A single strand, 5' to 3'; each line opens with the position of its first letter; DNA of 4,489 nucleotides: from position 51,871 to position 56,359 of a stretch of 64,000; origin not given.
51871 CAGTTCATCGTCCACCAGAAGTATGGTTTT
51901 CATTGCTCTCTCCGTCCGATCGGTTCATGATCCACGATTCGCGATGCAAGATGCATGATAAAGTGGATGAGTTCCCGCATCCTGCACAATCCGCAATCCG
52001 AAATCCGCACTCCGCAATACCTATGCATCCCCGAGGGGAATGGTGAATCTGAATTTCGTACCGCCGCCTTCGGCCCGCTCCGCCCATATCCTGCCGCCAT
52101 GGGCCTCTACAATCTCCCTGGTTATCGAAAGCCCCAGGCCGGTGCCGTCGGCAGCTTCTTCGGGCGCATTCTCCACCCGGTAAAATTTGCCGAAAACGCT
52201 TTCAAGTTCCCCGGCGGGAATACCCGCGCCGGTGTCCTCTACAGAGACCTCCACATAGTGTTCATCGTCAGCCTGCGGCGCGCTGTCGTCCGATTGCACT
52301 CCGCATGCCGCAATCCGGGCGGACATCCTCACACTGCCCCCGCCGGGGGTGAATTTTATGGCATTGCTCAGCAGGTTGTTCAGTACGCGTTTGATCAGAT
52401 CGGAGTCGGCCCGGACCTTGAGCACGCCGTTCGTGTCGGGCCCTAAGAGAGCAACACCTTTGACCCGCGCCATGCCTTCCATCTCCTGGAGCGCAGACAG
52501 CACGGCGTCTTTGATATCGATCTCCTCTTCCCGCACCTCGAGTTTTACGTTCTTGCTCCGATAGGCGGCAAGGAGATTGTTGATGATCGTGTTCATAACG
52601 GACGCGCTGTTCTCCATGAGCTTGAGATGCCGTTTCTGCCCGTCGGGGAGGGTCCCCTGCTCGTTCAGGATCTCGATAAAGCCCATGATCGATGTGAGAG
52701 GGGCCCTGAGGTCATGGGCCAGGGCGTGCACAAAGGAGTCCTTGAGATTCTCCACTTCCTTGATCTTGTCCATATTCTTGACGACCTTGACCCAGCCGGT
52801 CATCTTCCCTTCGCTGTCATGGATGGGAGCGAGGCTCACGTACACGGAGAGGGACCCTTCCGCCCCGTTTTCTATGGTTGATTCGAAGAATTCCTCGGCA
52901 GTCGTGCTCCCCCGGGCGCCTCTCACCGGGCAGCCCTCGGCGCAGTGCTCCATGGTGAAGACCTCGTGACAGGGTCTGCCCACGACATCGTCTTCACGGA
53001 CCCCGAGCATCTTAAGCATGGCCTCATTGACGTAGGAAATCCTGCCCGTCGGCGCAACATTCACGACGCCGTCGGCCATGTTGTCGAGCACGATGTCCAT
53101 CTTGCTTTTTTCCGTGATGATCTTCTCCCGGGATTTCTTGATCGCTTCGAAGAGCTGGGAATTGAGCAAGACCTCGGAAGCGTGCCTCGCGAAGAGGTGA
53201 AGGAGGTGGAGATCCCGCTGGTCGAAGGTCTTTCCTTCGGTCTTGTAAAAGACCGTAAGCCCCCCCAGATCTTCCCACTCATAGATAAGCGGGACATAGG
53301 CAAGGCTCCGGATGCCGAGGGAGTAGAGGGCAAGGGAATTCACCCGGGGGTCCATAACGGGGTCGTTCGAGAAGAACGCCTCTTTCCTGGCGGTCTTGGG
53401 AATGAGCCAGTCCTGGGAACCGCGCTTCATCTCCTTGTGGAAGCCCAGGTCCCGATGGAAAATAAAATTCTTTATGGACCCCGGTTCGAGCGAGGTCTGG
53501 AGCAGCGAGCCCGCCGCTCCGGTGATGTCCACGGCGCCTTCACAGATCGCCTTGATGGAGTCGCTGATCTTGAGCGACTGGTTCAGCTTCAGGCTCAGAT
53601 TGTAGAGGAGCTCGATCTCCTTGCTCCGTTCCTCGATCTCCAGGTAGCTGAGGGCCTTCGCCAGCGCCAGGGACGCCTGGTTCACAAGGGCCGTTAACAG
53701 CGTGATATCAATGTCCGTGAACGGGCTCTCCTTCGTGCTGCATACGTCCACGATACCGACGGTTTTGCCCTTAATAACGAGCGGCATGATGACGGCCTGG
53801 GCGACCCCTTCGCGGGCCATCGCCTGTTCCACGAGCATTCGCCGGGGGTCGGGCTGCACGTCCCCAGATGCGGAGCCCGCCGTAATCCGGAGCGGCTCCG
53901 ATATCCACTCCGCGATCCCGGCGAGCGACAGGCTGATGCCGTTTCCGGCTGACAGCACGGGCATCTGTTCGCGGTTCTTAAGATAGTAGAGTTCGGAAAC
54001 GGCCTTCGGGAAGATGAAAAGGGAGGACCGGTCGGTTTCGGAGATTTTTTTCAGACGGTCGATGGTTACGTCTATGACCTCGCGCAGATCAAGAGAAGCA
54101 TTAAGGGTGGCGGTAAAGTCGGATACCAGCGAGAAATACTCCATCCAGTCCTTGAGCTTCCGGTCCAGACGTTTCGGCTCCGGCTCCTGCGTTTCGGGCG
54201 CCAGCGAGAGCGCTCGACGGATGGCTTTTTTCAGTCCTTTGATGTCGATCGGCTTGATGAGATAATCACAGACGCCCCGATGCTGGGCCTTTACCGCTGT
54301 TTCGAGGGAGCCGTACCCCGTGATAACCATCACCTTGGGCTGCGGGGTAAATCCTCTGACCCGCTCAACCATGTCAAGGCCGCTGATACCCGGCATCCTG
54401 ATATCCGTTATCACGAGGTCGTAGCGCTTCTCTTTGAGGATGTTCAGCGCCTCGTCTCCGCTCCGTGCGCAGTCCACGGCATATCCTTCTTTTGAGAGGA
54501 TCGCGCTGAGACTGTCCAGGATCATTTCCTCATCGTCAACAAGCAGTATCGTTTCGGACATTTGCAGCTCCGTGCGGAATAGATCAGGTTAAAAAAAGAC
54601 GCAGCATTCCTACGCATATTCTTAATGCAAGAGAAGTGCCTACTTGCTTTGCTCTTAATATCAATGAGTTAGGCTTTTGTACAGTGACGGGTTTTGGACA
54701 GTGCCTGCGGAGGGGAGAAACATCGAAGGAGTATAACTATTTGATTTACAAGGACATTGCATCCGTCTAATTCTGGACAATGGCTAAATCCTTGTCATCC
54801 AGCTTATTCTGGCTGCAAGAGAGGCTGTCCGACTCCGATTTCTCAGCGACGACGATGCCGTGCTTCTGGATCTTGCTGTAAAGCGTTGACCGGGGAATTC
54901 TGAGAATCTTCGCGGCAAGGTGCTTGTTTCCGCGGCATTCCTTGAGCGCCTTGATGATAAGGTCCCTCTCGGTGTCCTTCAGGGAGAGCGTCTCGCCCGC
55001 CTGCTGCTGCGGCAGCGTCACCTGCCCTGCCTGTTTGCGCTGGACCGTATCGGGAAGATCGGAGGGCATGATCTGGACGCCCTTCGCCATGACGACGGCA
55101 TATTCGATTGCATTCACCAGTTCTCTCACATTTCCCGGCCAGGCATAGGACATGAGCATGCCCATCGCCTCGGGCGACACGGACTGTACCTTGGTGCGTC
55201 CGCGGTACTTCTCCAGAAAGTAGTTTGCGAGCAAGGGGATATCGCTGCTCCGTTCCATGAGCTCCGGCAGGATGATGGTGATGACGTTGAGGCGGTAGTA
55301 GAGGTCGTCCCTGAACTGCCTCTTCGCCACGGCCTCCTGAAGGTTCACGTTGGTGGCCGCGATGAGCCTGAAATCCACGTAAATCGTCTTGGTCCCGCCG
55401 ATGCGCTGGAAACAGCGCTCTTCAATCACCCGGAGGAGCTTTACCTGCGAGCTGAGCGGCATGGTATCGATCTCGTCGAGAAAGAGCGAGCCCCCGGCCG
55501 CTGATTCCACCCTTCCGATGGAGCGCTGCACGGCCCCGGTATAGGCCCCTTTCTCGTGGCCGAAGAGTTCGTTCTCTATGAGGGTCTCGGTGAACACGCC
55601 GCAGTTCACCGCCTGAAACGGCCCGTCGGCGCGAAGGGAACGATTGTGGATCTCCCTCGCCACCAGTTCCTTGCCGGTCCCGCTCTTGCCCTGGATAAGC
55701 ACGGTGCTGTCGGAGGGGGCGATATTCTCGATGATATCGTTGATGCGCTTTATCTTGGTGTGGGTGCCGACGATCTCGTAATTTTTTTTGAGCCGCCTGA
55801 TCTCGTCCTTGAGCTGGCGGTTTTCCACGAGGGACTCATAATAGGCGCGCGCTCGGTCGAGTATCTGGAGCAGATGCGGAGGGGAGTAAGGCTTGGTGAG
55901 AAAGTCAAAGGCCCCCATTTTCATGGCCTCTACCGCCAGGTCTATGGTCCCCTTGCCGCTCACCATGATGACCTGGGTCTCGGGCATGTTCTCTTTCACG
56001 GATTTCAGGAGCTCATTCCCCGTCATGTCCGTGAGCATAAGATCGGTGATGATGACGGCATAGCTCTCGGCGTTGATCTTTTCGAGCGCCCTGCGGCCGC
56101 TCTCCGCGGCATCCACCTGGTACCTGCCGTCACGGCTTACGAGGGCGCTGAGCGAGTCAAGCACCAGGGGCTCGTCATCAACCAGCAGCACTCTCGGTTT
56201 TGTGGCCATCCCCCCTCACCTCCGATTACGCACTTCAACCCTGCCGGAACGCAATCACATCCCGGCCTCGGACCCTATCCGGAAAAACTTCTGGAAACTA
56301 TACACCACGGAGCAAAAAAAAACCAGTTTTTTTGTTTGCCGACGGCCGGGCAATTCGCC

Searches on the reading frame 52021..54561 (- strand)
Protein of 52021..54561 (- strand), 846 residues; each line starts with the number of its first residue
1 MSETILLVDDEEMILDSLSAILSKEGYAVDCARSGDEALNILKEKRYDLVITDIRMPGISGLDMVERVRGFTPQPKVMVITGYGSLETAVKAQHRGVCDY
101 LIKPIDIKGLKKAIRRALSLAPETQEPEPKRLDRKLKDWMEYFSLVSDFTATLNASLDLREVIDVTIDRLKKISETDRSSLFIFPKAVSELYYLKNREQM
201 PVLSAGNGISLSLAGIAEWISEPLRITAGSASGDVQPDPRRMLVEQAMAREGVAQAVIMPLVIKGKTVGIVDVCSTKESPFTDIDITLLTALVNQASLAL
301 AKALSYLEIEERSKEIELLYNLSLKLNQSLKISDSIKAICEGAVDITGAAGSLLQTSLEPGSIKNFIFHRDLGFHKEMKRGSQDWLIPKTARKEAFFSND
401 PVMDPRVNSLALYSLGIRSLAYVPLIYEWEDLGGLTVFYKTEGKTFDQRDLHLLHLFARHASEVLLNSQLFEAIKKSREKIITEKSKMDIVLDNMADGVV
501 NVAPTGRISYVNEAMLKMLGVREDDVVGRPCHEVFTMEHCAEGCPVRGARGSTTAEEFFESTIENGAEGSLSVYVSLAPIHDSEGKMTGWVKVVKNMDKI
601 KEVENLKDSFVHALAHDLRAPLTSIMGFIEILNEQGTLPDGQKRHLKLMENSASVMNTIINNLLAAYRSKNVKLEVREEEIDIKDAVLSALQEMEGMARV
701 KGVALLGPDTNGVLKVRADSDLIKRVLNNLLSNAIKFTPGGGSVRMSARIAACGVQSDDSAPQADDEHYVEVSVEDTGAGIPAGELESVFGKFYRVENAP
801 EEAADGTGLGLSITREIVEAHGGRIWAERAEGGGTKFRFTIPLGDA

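Call 11: search_protein_families(library=ncbifam, proteins=[window:52021-54561:-], max_evalue=0.00001)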
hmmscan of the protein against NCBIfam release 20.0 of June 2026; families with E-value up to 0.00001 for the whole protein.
window:52021-54561:- (846 aa): 151 families (the best 25 are shown)
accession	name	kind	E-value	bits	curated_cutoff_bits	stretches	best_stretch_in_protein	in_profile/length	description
NF033092.0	HK_WalK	equivalog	3.4e-66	224.1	725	1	469-843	241-594/594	cell wall metabolism sensor histidine kinase WalK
NF046044.1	PnpS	equivalog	8.4e-65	219.3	400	1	469-842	38-390/390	two-component system histidine kinase PnpS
NF008302.0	PRK11091.1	equivalog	1.3e-53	182.4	838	2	488-842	157-504/779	aerobic respiration two-component sensor histidine kinase ArcB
TIGR02956.1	TMAO_torS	equivalog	2.2e-51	175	676.5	2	604-844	461-683/967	TMAO reductase system sensor histidine kinase/response regulator TorS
TIGR02966.1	phoR_proteo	equivalog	8.8e-51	172.9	334.2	1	484-841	4-333/333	phosphate regulon sensor histidine kinase PhoR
NF041880.1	EPS_EpsF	equivalog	1e-49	169.4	900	2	471-839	126-489/492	response regulator EpsF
NF008468.0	PRK11360.1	equivalog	1.3e-47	162.5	646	1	472-843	254-608/616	two-component system sensor histidine kinase AtoS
NF011874.0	PRK15347.1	equivalog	2.4e-44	151.6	852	2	607-845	398-616/921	two component system sensor kinase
NF045911.1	TCSHisKinNblS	equivalog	3.9e-44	151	1000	1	476-841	256-618/621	two-component system sensor histidine kinase NblS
NF038297.2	hybrid_HK_HrmK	equivalog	2.2e-43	148.8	725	2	598-843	226-457/607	hybrid histidine kinase/response regulator HrmK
NF008318.0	PRK11107.1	equivalog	3.6e-42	144.5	890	2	600-843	286-518/920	two-component sensor histidine kinase BarA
NF047874.1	MASE3_PAS_HK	subfamily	1.6e-40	139.6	560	1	472-843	251-625/655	MASE3 domain-containing sensor histidine kinase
NF006800.0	PRK09303.1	equivalog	3.5e-40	138.1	342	1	595-843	139-377/383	histidine kinase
TIGR01386.1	cztS_silS_copS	subfamily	8.5e-40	137.1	292.55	1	598-842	232-457/457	heavy metal sensor histidine kinase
NF033093.1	HK_VicK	exception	9.5e-40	136.6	680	1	469-842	77-434/448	cell wall metabolism sensor histidine kinase VicK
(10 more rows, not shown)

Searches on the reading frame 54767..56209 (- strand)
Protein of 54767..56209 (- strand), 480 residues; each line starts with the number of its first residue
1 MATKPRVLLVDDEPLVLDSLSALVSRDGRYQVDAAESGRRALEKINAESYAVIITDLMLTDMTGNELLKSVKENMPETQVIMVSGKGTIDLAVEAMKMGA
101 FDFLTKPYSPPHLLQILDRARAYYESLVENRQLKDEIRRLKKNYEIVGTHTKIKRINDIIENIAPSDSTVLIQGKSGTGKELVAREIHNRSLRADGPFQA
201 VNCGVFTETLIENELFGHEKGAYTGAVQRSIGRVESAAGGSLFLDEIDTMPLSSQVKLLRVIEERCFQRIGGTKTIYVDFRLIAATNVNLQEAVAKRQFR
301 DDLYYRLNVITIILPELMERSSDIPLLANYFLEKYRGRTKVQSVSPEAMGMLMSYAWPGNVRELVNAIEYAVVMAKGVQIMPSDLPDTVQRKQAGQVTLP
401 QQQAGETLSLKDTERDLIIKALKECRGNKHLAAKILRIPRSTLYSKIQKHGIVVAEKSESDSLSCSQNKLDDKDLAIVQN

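Call 11: search_protein_families(library=ncbifam, proteins=[window:54767-56209:-], max_evalue=0.00001)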
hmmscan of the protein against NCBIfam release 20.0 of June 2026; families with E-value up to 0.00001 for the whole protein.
window:54767-56209:- (480 aa): 103 families (the best 25 are shown)
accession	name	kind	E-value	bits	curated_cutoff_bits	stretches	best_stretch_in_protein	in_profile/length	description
NF008469.0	PRK11361.1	equivalog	1.5e-120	403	714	1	1-455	1-459/461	acetoacetate metabolism transcriptional regulator AtoC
TIGR02915.1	PEP_resp_reg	equivalog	3.2e-114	382.2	502.6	1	8-452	2-444/445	PEP-CTERM-box response regulator transcription factor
TIGR01818.1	ntrC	equivalog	4.2e-109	365.4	558.6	1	7-448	1-461/463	nitrogen regulation protein NR(I)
NF007689.0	PRK10365.1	equivalog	1.4e-108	363.5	760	1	6-448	7-440/441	sigma-54-dependent response regulator transcription factor ZraR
NF051870.1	NAssimRespRegNtrX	equivalog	4.3e-104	348.9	600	1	7-452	4-452/452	nitrogen assimilation response regulator NtrX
NF041552.1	TF_PrdR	equivalog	3e-101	339.5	795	1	133-450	254-576/577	sigma-54 dependent transcriptional regulator PrdR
NF011695.0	PRK15115.1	equivalog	1.1e-100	337.6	763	1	5-452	7-438/445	two-component system response regulator GlrR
TIGR01817.1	nifA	equivalog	1.4e-98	331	528.85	1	130-386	182-439/534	nif-specific transcriptional activator NifA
NF041946.1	LuxO_transreg_Vib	equivalog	8.1e-95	318.3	800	1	31-449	22-459/463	quorum-sensing sigma-54 dependent transcriptional regulator LuxO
NF008176.1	PRK10923.1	equivalog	2.8e-94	316.3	620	1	6-451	5-467/469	nitrogen regulation protein NR(I)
NF038308.1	RNA_repair_RtcR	equivalog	5.1e-94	316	650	1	3-444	27-505/530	RNA repair transcriptional activator RtcR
NF050807.1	TransRegFlbDCaul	equivalog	4.8e-92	309.2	750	1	32-455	27-446/454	sigma-54-dependent transcriptional regulator FlbD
NF049963.1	RespRegFlgRCampy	domain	4.2e-87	292.8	750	1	8-450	4-427/429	fla regulon two-component system response regulator FlgR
NF003451.0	PRK05022.1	equivalog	1e-86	291.7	476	1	132-450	177-508/512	nitric oxide reductase transcriptional regulator NorR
NF011958.0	PRK15429.1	equivalog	3.5e-83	280.4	830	1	125-454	358-688/692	formate hydrogenlyase transcriptional activator FlhA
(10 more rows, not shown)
